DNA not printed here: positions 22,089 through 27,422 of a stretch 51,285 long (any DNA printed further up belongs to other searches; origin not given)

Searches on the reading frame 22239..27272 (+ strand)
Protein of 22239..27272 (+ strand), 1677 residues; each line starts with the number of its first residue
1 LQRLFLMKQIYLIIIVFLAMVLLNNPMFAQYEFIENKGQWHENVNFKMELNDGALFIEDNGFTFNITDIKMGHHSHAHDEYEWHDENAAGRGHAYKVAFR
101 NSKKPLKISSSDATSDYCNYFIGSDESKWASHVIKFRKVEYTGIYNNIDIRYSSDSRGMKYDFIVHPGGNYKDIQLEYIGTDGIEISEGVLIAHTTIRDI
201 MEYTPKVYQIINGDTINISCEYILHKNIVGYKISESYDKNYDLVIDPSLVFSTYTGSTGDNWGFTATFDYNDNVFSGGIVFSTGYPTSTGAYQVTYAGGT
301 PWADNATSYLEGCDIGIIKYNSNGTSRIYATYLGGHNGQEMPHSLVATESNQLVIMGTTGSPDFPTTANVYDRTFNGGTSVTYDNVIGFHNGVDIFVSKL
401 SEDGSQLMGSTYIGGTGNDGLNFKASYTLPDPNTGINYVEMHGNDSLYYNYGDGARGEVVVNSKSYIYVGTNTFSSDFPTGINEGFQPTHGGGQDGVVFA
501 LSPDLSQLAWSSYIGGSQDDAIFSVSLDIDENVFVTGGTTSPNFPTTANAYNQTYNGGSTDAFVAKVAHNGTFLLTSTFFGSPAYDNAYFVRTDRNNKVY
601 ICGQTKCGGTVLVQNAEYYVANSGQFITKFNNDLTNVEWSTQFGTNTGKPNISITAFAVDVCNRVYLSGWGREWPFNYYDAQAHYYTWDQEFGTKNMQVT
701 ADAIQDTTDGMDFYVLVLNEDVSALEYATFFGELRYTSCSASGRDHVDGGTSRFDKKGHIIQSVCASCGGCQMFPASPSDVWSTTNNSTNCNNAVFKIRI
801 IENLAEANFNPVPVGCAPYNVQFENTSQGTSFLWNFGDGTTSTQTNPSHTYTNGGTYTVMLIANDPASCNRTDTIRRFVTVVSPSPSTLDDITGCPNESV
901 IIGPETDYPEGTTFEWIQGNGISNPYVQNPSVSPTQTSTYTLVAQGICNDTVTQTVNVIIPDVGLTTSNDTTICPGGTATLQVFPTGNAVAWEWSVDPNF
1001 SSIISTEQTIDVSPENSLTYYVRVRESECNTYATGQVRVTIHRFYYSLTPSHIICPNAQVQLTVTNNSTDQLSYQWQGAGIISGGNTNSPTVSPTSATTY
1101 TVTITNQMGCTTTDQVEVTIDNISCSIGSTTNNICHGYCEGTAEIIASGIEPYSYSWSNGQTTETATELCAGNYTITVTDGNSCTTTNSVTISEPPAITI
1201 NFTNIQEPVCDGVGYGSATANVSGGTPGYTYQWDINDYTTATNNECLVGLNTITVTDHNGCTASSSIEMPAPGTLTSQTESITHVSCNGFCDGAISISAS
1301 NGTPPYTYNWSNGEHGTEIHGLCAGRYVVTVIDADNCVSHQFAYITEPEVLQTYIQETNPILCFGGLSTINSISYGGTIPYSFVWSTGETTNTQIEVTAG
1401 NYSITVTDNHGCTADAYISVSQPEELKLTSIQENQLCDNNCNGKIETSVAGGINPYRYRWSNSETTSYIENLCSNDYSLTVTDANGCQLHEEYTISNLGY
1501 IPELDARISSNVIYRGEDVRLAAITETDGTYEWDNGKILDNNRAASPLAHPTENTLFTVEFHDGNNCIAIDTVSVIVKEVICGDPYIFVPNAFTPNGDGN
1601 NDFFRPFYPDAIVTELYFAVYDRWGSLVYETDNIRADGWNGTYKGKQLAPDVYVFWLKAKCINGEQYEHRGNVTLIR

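Call 85: search_protein_families(library=pfam, proteins=[window:22239-27272:+], max_evalue=0.00001)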
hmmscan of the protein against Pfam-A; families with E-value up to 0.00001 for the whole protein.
window:22239-27272:+ (1677 aa): 6 families
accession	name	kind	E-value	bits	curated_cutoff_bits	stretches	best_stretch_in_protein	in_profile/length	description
PF25778.1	DUF7948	-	1.5e-64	218.4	27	1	33-247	1-213/214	Domain of unknown function (DUF7948)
PF13573.12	SprB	-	3.2e-22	78.3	28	2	1279-1313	1-35/37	SprB repeat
PF13585.12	CHU_C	-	1.4e-14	54.4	27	1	1588-1674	2-85/86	CHU_C Type IX secretion signal domain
PF18911.6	PKD_4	-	1.8e-13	50.8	27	1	822-877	25-83/85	PKD domain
PF00801.26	PKD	-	6.8e-10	39.3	23.5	1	815-869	11-71/80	PKD domain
PF19081.6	Ig_7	-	3.9e-07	30.7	27.3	1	967-1041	7-82/84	Ig-like domain CHU_C associated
